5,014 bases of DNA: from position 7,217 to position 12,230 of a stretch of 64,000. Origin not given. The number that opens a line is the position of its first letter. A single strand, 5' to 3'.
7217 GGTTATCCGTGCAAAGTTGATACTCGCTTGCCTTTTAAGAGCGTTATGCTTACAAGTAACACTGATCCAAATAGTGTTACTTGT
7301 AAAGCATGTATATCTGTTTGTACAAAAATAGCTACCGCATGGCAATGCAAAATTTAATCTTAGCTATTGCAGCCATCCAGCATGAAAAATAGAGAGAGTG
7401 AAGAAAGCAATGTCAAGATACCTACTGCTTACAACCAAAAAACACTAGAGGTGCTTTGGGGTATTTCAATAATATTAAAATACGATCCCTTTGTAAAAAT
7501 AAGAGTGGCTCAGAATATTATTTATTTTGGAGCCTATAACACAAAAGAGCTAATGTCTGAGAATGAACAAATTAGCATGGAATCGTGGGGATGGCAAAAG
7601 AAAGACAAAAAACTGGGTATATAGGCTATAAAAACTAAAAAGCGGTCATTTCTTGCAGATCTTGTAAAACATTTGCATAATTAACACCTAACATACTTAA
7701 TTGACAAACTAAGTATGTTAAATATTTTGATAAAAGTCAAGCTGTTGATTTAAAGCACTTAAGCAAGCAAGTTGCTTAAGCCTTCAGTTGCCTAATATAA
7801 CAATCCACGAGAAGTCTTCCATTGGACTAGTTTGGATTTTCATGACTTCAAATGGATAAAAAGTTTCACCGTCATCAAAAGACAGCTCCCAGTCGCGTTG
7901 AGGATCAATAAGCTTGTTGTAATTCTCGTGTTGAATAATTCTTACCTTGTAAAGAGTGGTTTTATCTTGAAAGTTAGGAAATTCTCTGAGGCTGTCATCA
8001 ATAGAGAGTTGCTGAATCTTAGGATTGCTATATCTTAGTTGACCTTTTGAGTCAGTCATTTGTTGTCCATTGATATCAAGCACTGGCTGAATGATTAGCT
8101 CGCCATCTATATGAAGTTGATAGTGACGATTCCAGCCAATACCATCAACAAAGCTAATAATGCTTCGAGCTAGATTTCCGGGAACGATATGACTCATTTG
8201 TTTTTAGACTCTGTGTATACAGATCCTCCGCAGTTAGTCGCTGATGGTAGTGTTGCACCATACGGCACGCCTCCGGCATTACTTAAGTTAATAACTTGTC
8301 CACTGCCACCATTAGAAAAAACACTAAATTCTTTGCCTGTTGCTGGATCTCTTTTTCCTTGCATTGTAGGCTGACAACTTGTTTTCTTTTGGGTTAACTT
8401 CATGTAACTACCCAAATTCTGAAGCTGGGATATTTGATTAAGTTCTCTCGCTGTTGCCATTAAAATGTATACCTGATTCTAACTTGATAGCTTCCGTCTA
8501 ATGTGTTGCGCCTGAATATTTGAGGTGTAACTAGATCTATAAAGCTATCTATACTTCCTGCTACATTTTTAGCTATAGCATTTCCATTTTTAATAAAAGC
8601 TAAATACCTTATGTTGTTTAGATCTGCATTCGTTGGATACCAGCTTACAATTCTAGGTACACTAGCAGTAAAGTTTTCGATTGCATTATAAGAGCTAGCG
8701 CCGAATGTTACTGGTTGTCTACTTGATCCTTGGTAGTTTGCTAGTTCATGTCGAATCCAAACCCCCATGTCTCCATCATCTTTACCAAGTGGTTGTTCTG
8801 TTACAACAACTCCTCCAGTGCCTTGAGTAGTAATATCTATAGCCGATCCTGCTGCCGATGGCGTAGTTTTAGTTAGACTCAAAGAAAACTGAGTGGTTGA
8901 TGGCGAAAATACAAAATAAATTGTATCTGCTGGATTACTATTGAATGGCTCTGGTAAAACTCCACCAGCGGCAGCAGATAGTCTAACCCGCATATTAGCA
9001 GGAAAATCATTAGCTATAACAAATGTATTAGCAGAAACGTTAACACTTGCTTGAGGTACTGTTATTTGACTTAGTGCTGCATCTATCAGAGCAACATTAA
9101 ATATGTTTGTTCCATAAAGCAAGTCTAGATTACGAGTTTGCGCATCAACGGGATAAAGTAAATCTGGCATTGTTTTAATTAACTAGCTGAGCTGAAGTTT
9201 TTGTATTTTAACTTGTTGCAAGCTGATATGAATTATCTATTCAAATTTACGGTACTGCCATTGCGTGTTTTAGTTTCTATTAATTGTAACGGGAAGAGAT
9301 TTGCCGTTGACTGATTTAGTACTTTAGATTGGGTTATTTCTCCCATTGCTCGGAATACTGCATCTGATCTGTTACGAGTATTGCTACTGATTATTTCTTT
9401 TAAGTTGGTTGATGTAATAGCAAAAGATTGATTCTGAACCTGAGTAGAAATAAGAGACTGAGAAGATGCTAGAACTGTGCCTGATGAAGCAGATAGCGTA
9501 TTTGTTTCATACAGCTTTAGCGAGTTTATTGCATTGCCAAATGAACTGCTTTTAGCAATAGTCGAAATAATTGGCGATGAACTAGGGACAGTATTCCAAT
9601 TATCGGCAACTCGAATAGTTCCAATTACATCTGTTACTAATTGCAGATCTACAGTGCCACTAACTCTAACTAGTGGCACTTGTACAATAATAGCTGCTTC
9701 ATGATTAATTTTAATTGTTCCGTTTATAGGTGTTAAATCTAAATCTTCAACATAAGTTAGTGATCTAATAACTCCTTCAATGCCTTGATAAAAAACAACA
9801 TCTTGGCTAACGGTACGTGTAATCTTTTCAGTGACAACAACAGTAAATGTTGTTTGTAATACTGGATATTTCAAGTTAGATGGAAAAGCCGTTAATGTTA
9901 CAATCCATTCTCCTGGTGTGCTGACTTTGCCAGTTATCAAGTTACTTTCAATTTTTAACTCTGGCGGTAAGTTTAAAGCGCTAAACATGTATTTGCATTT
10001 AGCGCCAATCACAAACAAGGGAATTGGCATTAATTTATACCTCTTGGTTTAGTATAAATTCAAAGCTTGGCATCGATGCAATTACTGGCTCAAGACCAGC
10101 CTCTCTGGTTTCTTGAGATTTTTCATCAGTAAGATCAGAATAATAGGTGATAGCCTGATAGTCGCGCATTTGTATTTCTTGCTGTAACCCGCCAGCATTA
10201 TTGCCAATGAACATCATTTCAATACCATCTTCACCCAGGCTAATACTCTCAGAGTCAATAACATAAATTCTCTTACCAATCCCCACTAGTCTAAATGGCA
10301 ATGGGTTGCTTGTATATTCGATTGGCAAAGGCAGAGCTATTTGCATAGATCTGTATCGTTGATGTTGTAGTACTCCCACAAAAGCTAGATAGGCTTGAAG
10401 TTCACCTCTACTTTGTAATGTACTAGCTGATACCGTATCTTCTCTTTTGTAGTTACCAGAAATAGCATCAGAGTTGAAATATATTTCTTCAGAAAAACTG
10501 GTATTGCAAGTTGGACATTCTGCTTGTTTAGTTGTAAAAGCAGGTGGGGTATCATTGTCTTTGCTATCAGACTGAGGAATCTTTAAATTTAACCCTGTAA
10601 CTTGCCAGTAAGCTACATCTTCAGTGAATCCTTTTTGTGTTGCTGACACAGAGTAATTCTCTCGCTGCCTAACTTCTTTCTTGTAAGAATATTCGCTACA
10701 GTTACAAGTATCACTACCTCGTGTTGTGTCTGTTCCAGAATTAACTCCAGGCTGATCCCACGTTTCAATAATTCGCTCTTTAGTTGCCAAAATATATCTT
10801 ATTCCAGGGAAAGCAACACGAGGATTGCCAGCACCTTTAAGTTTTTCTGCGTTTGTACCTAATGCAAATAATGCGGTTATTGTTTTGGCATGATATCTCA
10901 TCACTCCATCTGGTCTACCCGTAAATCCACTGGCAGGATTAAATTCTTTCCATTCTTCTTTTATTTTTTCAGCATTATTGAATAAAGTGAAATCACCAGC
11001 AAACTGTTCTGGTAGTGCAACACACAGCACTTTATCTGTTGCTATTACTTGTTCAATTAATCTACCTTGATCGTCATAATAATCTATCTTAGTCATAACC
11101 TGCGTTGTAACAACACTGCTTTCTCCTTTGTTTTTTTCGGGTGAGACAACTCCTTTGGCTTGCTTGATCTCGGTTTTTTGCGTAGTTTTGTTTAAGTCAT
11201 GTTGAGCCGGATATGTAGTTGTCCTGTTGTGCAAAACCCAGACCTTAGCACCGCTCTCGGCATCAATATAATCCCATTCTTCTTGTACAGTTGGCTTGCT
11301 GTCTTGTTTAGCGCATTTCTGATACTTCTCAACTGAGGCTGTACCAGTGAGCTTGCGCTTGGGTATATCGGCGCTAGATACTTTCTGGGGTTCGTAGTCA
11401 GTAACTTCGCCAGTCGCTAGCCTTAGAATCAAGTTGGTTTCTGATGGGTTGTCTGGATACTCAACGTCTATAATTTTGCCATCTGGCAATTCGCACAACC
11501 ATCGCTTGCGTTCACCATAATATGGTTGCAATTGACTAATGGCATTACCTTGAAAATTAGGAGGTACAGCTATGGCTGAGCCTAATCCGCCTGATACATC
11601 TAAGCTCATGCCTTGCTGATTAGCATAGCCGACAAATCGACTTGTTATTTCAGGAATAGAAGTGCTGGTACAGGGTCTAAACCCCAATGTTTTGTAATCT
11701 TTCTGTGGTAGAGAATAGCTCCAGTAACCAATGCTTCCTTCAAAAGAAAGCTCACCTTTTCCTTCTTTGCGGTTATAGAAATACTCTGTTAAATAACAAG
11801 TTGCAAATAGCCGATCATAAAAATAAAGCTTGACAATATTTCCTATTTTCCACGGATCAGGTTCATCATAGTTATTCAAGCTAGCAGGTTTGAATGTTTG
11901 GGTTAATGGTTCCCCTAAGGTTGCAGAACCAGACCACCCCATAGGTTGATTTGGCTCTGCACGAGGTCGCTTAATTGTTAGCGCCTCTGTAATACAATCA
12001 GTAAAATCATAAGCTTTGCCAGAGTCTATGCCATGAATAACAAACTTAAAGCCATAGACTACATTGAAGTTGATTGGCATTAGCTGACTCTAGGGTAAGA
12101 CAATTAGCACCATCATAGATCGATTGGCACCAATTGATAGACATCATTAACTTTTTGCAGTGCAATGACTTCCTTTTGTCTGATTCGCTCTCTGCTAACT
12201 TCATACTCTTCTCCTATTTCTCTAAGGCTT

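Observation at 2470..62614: A 9-mer, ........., marks almost every intergenic spacer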

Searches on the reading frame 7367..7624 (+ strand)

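Call 75: search_protein_families(library=phrogs, max_evalue=0.01, proteins=[window:7367-7624:+])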
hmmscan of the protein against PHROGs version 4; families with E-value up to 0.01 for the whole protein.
window:7367-7624:+ (85 aa): 1 family
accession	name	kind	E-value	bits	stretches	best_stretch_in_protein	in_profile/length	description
phrog_7052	-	unknown function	0.0052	17.9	1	55-83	29-57/69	-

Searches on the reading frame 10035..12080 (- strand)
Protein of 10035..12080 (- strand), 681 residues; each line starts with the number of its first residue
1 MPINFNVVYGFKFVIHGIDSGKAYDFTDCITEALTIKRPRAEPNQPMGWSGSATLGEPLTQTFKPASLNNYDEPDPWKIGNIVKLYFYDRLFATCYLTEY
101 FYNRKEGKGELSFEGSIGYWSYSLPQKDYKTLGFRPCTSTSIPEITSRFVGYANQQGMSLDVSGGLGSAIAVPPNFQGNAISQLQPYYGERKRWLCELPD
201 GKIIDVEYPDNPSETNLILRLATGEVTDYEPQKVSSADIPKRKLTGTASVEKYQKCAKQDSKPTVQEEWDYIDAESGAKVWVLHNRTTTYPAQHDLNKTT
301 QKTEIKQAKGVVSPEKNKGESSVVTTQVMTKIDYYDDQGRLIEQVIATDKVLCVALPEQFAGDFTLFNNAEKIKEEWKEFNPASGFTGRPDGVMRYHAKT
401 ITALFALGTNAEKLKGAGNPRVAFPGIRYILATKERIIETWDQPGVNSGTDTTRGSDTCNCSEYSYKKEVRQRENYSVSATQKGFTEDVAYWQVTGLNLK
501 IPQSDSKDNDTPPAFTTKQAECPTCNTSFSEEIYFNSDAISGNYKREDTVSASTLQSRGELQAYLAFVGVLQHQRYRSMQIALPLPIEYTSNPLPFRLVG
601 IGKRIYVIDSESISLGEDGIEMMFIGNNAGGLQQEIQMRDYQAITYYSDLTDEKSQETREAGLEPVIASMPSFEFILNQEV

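Call 6: search_protein_families(library=pfam, proteins=[window:10035-12080:-])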
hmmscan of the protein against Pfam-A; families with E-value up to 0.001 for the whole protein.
window:10035-12080:- (681 aa): 0 families

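Call 37: search_protein_families(library=phrogs, max_evalue=0.01, proteins=[window:10035-12080:-])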
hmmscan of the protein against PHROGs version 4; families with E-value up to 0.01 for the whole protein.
window:10035-12080:- (681 aa): 0 families

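Call 83: search_protein_families(library=ncbifam, max_evalue=0.1, proteins=[window:10035-12080:-])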
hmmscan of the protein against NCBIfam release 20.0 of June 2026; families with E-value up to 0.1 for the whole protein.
window:10035-12080:- (681 aa): 0 families
